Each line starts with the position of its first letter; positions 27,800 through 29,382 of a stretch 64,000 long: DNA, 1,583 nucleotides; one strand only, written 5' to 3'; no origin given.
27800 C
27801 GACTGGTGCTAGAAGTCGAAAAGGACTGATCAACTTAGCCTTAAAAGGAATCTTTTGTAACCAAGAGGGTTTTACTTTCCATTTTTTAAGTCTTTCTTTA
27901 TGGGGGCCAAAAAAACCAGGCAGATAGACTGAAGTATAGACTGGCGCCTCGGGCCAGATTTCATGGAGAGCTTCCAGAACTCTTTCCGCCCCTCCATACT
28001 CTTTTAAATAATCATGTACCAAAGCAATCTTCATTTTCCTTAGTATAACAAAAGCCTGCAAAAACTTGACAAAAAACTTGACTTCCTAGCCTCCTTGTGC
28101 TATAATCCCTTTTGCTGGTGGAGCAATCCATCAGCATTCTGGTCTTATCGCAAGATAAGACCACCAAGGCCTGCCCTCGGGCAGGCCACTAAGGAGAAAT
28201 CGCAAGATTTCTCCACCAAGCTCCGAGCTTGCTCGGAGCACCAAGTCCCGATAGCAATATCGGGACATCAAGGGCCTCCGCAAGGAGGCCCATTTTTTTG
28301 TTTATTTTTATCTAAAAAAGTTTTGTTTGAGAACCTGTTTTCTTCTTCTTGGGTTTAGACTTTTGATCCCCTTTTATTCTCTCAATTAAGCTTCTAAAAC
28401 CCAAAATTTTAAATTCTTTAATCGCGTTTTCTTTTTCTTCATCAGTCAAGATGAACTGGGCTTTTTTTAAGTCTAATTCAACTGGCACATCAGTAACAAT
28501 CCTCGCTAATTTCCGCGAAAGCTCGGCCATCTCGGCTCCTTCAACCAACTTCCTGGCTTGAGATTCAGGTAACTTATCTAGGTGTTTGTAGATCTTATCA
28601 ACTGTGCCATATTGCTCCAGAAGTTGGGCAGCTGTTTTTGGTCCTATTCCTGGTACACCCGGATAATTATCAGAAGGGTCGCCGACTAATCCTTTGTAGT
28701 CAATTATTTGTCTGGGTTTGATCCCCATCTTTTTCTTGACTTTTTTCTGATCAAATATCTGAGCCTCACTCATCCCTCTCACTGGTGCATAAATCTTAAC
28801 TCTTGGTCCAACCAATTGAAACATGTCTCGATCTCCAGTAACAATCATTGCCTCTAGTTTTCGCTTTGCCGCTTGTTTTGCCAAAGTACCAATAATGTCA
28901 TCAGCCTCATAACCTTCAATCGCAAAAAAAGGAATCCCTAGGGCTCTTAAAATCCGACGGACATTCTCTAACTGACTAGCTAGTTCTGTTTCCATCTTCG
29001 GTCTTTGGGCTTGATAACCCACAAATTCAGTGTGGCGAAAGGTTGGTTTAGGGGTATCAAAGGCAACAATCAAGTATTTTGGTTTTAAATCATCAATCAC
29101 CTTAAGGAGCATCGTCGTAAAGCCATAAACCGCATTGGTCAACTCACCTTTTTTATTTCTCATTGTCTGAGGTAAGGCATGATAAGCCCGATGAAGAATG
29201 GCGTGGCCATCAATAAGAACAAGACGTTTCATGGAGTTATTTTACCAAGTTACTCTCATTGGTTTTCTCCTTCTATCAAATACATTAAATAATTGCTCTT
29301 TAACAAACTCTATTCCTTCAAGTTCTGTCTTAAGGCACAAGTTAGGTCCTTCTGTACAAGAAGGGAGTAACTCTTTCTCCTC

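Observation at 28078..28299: Orphan ~187-nt sRNA gene made of seven consecutive GC-rich hairpins, four capped by the same GCAA tetraloop, with ACCAA(G)-like spacers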

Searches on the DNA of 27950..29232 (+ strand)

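Call 6: search_rna_families(source=window, start=27950, end=28450, threshold=evalue, max_evalue=10, show_alignments=3)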
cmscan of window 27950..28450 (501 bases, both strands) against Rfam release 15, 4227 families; matches with E-value up to 10: 15.
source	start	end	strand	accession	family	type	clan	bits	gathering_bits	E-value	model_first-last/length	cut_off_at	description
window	28084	28137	-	RF02948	cow-rumen-4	Gene; sRNA;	-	23.5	48.5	0.15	1-64/64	no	cow-rumen-4 RNA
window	28259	28377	+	RF01808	MicX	Gene; sRNA;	-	22.7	75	0.0069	1-194/194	no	MicX Vibrio cholerae sRNA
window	28286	28368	-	RF02155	NCRUPAR_2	Gene; lncRNA;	-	22.7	80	2.5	1-99/99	no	Non-protein coding RNA, upstream of F2R/PAR1 conserved region 2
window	28185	28295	+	RF02355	BjrC174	Gene; sRNA;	-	20.6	45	0.15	1-201/201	no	Bradyrhizobiaceae sRNA BjrC174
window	28228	28298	+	RF01859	Phe_leader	Cis-reg; leader;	-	18.3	55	1.8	1-125/125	no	Phenylalanine leader peptide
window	28295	28318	+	RF03995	mir-7957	Gene; miRNA;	-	18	76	1.3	19-42/59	no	mir-7957 microRNA precursor family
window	28265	28332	-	RF01859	Phe_leader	Cis-reg; leader;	-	18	55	2.1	1-125/125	no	Phenylalanine leader peptide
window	28270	28303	-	RF04184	BTnc060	Gene; sRNA;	-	16.5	228.9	4.3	175-208/213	no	Bacteroides sRNA BTnc060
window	28271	28317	+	RF01581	RUF6-5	Gene; sRNA;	-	15.7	70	2.5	1-156/156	no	Plasmodium RNA of unknown function RUF6-5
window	28265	28361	-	RF00263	SNORA68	Gene; snRNA; snoRNA; HACA-box;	-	15.5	43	2.8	1-133/133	no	Small nucleolar RNA SNORA68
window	28268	28301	+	RF00489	ctRNA_p42d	Gene; antisense;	-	15.3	50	2.5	1-46/46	no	ctRNA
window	28260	28356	-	RF00558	L20_leader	Cis-reg; leader;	-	14.3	58.7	4.8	1-127/127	no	Ribosomal protein L20 leader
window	28268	28296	+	RF01388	isrD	Gene; sRNA;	-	13.7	37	6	1-51/51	no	isrD Hfq binding RNA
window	28145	28203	-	RF01838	sobemo_FSE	Cis-reg; frameshift_element;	-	13.3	55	6.1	1-79/79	no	sobemovirus ribosomal frameshift elemental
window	28240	28306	+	RF00519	suhB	Gene; sRNA;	CL00108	13.2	41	5.2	1-77/77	no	Makes More Granules Regulator RNA (mmgR)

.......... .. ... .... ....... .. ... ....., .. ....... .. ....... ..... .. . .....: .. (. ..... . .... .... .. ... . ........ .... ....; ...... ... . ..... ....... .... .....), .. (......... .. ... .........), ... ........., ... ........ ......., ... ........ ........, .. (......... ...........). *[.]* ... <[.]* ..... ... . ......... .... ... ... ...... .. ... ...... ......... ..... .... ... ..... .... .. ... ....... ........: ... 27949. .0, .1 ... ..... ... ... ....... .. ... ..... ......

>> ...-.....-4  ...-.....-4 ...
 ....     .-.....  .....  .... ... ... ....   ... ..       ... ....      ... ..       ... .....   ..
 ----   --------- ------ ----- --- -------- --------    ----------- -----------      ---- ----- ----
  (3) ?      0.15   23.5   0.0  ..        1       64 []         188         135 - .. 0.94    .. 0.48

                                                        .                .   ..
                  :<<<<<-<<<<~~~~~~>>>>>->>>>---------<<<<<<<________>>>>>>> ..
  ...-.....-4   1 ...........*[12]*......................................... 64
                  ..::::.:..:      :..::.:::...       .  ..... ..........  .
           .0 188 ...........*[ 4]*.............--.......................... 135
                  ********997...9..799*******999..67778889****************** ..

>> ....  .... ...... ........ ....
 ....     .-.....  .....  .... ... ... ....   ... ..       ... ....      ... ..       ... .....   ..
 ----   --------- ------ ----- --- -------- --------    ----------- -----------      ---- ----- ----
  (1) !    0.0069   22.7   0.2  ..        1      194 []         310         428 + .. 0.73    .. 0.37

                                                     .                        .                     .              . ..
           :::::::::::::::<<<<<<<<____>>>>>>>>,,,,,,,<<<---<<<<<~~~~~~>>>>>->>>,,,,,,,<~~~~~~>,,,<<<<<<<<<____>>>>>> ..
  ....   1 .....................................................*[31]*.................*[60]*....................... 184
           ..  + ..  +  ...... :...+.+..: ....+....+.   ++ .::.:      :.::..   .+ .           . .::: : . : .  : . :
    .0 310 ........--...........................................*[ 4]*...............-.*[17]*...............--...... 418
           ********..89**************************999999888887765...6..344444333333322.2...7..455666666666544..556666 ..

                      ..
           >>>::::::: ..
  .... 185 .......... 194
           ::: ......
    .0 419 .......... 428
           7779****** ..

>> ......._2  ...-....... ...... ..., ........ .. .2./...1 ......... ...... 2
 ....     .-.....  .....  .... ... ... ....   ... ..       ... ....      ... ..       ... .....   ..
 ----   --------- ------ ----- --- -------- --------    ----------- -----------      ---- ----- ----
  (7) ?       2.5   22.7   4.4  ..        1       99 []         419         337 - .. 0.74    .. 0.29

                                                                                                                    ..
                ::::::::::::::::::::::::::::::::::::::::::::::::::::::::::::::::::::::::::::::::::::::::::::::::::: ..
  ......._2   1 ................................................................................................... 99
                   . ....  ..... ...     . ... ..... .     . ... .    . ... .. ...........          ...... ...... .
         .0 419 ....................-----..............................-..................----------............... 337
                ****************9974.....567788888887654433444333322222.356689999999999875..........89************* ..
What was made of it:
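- On Any Rfam family (6S, SRP, tmRNA, RNase P, CsrB/Rsm, and others): Region 27950-28450 at E <= 10: best hits are 13-24 bits against thresholds of 37-229 bits, mostly on the terminator (call 6).
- Closest known: 16S rRNA helix 45 plus the 3' tail GAUCA. Different: cmscan of the 501-nt region listed no ribosomal-RNA family even at E <= 10 (call 6).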

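Call 56: build_rna_model(alignment_id=A1, structure=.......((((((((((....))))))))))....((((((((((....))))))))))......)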
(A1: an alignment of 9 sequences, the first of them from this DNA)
Model R1 built from alignment A1 (9 sequences, 65 columns); structure: as given.
model positions 62; base pairs 20; branch points 1; effective number of sequences 2.29; information 0.902 bits per position. Calibrated on 0.2 Mb of random sequence (short: E-values are rough).
structure used (alignment columns):
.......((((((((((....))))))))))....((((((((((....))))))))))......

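Call 57: search_with_rna_model(model_id=R1, sources=[window, L001, L002, L003, L004, L005, L006, L007, L008, L009, L010, L011, L012, L013, L014, L015, L016, L017, L018, L019, L020, L021, L022, L023, L024, L025, L026, L027, L028, L029, L030, L031, L032, L033, L034, L035, L036, L037, L038, L039, L040, L041, L042, L043, L044, L045, L046, L047, L048, L049, L050, L051, L052, L053, L054, L055, L056, L057, L058, L059, L060, L061, L062, L063, L064, L065, L066, L067, L068, L069, L070, L071, L072, L073, L074, L075, L076, L077, L078, L079, L080, L081, L082, L084, L085, L086, L207, L208, L209, L211], max_evalue=1)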
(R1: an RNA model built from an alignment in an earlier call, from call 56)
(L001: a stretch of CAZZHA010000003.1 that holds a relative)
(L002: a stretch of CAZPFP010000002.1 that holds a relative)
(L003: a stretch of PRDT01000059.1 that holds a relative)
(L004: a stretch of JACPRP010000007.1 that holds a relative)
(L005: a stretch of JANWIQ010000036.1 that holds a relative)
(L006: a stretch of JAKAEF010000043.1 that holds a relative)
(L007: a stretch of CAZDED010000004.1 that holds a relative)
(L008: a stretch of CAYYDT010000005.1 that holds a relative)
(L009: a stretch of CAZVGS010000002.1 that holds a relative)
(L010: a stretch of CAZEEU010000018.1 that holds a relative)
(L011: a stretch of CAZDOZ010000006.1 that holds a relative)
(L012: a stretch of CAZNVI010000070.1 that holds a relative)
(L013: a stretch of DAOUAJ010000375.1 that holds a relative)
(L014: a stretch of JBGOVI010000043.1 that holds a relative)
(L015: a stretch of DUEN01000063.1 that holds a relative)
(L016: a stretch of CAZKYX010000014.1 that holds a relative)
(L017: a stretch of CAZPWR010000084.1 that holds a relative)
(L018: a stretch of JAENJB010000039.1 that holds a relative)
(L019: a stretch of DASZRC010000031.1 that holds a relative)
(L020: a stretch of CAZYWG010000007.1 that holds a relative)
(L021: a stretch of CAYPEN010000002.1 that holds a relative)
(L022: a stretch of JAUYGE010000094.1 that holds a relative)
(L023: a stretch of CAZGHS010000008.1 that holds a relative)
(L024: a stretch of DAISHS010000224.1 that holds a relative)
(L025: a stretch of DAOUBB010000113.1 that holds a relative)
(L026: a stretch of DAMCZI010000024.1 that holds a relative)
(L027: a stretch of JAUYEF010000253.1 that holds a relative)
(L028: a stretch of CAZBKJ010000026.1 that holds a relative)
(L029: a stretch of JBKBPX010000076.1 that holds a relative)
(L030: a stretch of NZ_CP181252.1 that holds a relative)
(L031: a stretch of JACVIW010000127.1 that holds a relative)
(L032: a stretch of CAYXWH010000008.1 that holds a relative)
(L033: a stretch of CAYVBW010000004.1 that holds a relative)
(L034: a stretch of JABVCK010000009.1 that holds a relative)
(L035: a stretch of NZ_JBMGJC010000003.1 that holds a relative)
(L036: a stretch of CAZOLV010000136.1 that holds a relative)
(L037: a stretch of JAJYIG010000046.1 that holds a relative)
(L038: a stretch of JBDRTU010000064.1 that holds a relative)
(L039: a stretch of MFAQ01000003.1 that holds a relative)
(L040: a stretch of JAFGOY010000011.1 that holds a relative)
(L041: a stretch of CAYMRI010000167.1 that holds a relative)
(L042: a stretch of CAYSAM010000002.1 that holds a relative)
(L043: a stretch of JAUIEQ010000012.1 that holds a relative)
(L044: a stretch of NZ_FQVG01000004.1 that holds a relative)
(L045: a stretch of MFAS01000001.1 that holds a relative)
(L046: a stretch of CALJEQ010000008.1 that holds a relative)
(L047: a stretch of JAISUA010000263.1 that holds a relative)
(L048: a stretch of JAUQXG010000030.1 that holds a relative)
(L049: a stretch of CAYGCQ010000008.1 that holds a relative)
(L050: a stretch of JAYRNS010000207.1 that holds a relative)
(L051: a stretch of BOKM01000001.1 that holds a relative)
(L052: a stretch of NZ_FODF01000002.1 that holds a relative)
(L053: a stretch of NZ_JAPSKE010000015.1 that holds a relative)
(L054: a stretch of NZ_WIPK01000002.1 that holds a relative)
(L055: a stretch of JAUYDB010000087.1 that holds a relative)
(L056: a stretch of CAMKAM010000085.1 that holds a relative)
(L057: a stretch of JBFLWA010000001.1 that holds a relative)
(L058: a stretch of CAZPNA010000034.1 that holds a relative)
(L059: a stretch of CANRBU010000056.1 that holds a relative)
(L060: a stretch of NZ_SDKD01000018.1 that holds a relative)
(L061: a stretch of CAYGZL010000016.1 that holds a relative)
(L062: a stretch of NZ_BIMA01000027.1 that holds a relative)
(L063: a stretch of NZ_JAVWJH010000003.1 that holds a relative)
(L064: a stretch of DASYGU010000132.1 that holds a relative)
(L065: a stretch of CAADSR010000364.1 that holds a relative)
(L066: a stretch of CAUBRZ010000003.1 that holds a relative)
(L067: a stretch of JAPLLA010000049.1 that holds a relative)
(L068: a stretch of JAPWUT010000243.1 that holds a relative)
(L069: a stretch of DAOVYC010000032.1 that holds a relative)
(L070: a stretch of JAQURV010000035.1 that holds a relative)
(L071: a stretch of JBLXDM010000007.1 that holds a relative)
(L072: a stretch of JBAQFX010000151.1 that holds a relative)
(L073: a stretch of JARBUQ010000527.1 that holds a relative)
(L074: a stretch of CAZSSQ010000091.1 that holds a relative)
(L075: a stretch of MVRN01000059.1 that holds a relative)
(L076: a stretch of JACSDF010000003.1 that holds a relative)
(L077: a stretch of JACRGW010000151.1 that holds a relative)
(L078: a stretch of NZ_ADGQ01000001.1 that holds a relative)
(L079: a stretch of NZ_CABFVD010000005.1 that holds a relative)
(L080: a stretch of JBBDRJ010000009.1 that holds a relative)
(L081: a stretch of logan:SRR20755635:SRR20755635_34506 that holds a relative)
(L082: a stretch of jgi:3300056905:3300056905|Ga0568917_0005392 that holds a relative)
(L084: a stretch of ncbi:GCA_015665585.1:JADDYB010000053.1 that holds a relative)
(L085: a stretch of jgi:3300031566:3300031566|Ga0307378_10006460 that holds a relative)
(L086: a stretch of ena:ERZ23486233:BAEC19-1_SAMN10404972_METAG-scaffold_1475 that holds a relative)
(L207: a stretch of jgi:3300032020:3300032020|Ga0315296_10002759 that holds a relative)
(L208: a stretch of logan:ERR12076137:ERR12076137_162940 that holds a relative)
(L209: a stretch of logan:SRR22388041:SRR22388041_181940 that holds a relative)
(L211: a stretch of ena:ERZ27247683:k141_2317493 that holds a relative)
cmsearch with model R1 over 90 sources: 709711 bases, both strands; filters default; matches with E-value up to 1: 27.
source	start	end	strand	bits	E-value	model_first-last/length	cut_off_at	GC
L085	3196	3257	-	89.1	4.7e-22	1-62/62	no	0.4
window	28107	28168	+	88.8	5.8e-22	1-62/62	no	0.48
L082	3604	3665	-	87.7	1.2e-21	1-62/62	no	0.42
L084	3651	3712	-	86.7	2.2e-21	1-62/62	no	0.4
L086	3490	3551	-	86.6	2.5e-21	1-62/62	no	0.48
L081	3563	3624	-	84.9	7.2e-21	1-62/62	no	0.53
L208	3529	3590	-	83.7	1.6e-20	1-62/62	no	0.45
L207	1260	1319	-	75.8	2.6e-18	1-62/62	no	0.52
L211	3083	3142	+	73.9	9.1e-18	1-62/62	no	0.5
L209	2045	2108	-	71.9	3.2e-17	1-62/62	no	0.53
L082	3496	3557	-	41.8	9e-09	1-62/62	no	0.6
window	28135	28193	-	25.9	0.00027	1-62/62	no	0.56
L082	3576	3637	+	23.1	0.0016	1-62/62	no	0.52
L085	3168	3229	+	22.5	0.0024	1-62/62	no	0.44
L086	3462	3523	+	21.2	0.0054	1-62/62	no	0.58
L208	3501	3562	+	21.2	0.0055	1-62/62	no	0.53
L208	3477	3527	-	21.1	0.0059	7-62/62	no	0.61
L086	3470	3489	-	19.9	0.013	36-55/62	no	0.8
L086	3409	3462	-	18.7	0.029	1-62/62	no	0.56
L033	5073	5129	-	18.1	0.041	1-62/62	no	0.46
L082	3584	3603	-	17.5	0.063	36-55/62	no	0.6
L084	3623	3684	+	17.3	0.07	1-62/62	no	0.53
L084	3631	3650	-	16.3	0.14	36-55/62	no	0.65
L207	1284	1349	+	16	0.16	1-62/62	no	0.39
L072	2061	2125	-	16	0.16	1-62/62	no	0.4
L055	403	429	+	15.1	0.28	31-57/62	no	0.52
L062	1661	1719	-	13.7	0.72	1-62/62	no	0.56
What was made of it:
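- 28140..28163 (+): Hairpin 2 (constant 5' domain): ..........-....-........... The base UGGUC/GACCA is almost invariant. Model R1 (hairpins 1+2) scores 72-89 bits on the 10 loci only (call 57).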

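Call 62: search_rna_families(source=L033, start=4850, end=5250, threshold=evalue, max_evalue=1)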
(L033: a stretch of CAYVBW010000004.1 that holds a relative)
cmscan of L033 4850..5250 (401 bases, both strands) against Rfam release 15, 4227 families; matches with E-value up to 1: 2.
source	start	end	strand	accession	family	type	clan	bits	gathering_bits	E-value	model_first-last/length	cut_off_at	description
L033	4994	5068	+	RF02937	Clostridiales-2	Gene; sRNA;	-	17.4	58.6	0.15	1-82/82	no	Clostridiales-2 RNA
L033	5086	5188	-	RF01675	CrcZ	Gene; sRNA;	-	12.8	95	0.24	275-380/398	no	Pseudomonas sRNA CrcZ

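Call 76: search_with_rna_model(model_id=R1, sources=[L220, L221, L222, L223, L224, L225, L226, L227, L228], max_evalue=1)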
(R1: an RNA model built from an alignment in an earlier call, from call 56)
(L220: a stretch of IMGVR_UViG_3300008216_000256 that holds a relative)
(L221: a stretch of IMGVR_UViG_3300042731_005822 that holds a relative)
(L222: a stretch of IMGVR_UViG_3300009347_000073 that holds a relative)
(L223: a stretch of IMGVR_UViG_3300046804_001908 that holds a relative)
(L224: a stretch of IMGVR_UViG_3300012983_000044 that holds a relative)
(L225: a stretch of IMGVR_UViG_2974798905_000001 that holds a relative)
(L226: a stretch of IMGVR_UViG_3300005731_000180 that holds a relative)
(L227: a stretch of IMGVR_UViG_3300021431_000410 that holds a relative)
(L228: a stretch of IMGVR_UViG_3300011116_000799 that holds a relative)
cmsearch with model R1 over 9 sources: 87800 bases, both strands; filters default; matches with E-value up to 1: 1.
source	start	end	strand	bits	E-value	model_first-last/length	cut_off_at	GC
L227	2812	2883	-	10.2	0.85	1-62/62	no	0.57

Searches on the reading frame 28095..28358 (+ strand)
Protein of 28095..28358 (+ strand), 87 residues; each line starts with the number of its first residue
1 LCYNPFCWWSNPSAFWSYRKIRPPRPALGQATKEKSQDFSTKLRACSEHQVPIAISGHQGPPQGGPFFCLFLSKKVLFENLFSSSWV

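Call 9: search_protein_families(library=pfam, proteins=[window:28095-28358:+])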
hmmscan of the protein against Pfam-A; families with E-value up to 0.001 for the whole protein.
window:28095-28358:+ (87 aa): 0 families
